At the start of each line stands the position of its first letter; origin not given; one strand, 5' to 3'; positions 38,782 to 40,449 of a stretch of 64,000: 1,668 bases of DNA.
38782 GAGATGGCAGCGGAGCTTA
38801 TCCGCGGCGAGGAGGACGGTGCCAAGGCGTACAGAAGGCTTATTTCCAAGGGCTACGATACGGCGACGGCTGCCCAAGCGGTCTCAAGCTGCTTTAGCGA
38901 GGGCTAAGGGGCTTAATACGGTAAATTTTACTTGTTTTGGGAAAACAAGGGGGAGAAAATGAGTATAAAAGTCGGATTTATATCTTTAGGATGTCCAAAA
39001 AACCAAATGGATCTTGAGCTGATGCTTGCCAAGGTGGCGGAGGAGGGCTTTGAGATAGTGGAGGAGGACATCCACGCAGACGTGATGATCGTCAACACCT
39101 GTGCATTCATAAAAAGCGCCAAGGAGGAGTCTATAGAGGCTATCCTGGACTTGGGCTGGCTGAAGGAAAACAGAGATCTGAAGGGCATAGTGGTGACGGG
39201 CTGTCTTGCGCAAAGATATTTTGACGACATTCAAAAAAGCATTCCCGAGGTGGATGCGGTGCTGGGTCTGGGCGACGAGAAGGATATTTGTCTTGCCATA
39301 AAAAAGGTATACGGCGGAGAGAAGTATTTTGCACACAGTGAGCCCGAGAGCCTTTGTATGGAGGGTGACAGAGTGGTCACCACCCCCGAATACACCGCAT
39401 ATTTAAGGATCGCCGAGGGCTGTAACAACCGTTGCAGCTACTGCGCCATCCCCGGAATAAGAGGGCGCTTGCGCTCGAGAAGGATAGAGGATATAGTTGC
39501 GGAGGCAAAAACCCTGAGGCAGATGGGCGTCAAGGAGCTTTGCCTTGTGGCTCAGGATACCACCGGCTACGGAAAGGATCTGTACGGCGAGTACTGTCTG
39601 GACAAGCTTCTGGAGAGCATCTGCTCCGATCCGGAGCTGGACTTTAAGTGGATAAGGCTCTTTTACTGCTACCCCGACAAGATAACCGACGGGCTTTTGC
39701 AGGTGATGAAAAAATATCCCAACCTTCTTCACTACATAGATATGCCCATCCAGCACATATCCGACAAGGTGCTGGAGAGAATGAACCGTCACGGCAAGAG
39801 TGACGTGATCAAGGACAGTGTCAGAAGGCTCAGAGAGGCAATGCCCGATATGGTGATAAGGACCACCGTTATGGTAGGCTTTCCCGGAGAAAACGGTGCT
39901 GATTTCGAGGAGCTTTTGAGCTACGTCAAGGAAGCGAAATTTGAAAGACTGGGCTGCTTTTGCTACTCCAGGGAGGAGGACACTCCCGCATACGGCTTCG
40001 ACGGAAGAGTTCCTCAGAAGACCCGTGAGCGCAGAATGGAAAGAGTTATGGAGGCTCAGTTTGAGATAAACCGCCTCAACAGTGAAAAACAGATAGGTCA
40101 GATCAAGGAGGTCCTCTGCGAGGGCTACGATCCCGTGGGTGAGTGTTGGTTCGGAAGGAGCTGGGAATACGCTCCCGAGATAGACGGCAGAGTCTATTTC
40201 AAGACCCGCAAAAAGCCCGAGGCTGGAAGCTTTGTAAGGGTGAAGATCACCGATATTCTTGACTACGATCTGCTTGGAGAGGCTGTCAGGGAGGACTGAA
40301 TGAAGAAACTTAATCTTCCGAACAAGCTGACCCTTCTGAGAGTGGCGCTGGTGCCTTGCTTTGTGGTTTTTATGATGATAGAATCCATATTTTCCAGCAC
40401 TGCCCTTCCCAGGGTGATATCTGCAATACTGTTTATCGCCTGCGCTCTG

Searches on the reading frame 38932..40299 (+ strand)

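Call 31: search_protein_families(library=pfam, proteins=[window:38932-40299:+], max_evalue=0.001)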
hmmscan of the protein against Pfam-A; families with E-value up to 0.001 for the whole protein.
window:38932-40299:+ (455 aa): 3 families
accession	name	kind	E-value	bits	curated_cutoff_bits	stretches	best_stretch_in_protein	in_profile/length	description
PF04055.27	Radical_SAM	-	6.5e-27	95.2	29.5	1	160-331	3-165/166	Radical SAM superfamily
PF00919.26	UPF0004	-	7.3e-26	90.5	27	1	13-112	1-98/98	Uncharacterized protein family UPF0004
PF18693.7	TRAM_2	-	8.1e-20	71.2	27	1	388-452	1-63/63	TRAM domain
